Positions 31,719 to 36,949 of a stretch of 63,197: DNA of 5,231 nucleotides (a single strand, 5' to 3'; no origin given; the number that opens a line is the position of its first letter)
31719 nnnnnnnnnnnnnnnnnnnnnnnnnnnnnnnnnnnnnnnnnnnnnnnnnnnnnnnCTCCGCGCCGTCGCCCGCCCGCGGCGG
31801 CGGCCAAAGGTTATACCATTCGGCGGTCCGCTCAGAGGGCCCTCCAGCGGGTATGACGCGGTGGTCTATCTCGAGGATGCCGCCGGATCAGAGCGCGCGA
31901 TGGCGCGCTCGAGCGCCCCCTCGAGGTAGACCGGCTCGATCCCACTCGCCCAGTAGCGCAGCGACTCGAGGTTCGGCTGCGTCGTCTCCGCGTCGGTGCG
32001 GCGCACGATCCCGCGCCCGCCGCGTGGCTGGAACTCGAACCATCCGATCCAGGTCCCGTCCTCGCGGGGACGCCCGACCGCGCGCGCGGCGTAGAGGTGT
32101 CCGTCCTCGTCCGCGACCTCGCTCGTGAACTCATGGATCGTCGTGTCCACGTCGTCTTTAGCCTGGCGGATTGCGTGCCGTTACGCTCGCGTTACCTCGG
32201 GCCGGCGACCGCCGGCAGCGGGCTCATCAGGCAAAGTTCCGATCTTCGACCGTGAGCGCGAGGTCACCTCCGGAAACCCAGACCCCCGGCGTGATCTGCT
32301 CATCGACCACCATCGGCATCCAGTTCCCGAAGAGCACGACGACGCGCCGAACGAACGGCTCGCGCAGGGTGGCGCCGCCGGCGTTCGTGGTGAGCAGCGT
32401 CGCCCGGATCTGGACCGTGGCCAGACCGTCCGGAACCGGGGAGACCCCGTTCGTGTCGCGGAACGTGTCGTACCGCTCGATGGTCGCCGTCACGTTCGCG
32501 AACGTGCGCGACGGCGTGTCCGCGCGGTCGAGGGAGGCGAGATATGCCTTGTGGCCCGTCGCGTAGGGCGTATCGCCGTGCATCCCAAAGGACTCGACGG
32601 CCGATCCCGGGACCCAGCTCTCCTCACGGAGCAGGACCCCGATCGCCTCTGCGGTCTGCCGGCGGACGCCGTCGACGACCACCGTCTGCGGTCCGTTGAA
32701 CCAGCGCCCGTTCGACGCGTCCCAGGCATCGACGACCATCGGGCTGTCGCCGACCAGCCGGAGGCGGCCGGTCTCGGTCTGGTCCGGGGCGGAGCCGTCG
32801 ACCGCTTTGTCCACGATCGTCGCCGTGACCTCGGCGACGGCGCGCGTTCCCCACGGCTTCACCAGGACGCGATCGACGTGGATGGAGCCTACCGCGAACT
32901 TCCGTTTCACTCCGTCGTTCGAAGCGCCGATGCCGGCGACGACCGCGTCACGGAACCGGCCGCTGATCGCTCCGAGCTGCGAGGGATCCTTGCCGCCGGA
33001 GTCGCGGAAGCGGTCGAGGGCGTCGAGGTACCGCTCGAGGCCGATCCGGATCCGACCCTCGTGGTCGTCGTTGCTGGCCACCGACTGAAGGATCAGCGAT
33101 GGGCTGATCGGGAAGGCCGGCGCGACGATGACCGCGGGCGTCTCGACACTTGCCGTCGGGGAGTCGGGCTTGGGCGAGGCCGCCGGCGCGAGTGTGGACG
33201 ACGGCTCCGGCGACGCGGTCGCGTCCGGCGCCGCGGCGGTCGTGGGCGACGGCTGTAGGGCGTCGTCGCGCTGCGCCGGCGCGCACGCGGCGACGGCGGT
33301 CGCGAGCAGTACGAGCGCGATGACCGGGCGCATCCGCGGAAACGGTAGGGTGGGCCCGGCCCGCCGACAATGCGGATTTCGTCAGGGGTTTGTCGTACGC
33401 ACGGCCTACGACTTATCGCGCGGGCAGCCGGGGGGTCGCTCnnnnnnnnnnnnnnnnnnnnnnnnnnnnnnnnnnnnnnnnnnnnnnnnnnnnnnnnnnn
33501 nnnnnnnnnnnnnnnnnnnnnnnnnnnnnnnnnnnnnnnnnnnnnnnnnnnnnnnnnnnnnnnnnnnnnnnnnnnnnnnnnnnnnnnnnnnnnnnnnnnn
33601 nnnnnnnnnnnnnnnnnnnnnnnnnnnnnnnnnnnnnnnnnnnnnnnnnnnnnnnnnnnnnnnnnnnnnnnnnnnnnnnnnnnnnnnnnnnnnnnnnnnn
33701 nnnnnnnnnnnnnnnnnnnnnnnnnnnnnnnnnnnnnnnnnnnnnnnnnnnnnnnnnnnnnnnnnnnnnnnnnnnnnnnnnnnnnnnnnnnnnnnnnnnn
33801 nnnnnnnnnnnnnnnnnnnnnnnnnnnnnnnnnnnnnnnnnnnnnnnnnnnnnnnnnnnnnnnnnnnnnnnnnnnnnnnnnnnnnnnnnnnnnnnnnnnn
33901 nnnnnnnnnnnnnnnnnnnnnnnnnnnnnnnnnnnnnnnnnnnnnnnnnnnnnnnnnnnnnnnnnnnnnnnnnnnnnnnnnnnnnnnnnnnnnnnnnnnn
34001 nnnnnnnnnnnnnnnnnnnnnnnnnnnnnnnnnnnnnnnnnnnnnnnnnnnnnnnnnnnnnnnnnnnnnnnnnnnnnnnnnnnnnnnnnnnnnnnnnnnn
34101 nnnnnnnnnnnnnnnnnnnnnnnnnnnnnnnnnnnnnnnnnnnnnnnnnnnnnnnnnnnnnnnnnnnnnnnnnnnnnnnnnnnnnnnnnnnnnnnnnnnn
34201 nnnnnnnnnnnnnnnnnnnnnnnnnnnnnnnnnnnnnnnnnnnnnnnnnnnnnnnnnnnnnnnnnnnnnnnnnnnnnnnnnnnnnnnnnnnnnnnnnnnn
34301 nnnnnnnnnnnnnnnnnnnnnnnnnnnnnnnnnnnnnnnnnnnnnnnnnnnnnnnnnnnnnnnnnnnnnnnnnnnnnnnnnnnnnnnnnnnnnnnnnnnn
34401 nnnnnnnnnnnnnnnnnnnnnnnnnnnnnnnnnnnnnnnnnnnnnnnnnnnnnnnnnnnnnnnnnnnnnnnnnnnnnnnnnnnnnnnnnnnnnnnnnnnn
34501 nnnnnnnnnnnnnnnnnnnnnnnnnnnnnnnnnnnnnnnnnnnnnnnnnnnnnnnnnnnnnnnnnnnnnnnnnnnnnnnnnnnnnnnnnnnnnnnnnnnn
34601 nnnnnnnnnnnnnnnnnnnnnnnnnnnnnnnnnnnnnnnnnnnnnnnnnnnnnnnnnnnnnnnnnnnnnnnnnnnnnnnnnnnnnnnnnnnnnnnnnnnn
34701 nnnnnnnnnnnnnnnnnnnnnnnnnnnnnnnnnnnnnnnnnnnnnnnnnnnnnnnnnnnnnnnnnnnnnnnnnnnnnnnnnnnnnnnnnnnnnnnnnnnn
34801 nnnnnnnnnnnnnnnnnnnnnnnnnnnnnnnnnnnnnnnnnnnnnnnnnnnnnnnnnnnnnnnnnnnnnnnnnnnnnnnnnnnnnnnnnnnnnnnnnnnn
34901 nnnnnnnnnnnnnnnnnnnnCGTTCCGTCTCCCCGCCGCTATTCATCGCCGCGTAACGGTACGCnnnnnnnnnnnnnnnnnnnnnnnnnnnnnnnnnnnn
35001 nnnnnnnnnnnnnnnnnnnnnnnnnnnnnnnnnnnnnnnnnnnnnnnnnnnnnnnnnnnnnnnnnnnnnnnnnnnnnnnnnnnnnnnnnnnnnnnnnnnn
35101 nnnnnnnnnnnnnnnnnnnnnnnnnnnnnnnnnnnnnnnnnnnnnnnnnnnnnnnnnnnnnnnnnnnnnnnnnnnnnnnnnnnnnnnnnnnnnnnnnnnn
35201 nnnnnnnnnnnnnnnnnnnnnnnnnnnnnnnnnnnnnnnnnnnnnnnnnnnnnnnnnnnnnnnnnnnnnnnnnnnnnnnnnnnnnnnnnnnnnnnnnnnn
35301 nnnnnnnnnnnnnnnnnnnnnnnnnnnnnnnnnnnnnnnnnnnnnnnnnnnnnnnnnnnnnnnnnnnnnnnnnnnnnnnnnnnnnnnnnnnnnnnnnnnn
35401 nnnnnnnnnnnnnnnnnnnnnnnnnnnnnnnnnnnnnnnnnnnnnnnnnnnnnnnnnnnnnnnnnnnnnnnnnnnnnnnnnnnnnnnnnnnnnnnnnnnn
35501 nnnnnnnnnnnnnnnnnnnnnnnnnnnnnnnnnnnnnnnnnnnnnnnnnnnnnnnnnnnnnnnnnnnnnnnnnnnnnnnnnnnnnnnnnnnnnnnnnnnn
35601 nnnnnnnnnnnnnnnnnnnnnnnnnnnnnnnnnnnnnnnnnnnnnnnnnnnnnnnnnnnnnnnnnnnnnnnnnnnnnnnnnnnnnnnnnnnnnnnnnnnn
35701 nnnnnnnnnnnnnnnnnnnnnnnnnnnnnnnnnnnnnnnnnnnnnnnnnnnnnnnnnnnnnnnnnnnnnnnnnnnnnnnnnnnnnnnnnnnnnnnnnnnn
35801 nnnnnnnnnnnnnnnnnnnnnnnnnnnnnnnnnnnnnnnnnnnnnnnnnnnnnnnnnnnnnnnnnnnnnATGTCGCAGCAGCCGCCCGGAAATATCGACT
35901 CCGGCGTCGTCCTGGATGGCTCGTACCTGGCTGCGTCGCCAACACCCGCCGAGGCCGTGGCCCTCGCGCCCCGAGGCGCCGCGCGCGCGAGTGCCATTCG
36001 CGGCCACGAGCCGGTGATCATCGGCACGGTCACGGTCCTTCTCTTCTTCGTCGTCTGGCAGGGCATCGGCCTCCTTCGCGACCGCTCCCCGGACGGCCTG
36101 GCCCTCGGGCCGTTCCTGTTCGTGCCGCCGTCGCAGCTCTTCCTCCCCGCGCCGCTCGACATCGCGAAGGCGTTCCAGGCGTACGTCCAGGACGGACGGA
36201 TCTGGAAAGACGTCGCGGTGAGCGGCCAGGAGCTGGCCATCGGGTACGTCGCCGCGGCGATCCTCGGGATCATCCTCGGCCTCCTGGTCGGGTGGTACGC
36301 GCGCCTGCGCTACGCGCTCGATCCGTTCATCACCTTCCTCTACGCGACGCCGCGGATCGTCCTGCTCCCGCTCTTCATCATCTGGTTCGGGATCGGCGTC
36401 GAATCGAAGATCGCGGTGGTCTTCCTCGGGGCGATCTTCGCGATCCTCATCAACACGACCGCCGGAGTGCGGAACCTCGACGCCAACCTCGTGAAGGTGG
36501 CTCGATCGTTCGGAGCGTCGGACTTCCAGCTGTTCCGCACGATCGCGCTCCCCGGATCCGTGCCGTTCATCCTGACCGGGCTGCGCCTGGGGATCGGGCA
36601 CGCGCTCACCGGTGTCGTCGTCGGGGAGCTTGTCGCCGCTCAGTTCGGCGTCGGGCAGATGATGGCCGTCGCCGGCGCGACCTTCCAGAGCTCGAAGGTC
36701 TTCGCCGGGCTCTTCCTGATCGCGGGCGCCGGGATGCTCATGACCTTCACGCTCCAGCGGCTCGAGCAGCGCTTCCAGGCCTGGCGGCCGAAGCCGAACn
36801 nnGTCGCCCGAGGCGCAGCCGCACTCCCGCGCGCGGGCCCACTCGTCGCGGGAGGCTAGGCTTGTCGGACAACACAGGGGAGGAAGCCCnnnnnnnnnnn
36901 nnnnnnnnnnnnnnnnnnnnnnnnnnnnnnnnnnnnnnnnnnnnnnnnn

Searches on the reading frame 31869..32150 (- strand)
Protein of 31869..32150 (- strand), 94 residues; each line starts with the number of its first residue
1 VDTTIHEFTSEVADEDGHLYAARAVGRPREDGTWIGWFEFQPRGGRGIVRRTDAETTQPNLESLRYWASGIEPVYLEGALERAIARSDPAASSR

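Call 14: search_protein_families(library=pfam, proteins=[window:31869-32150:-], max_evalue=0.00001)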
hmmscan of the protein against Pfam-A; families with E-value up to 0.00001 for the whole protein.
window:31869-32150:- (94 aa): 0 families

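Call 76: search_protein_families(library=pfam, proteins=[window:31869-32150:-], max_evalue=0.001)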
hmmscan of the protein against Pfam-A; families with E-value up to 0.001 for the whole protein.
window:31869-32150:- (94 aa): 0 families

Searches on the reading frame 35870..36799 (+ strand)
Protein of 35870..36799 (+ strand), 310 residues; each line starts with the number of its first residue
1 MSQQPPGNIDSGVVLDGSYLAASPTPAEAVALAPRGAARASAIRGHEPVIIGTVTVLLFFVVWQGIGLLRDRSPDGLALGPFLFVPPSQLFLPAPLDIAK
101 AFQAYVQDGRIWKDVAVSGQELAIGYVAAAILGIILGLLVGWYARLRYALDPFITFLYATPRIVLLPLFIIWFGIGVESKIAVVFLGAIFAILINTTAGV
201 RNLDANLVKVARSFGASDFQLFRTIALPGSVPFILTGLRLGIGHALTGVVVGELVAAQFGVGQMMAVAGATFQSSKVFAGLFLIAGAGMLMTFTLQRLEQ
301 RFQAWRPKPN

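Call 14: search_protein_families(library=pfam, proteins=[window:35870-36799:+], max_evalue=0.00001)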
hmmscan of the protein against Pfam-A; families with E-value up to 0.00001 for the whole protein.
window:35870-36799:+ (310 aa): 1 family
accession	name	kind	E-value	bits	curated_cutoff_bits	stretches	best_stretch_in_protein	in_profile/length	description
PF00528.27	BPD_transp_1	-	6e-29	101.5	26.4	1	133-302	1-182/184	Binding-protein-dependent transport system inner membrane component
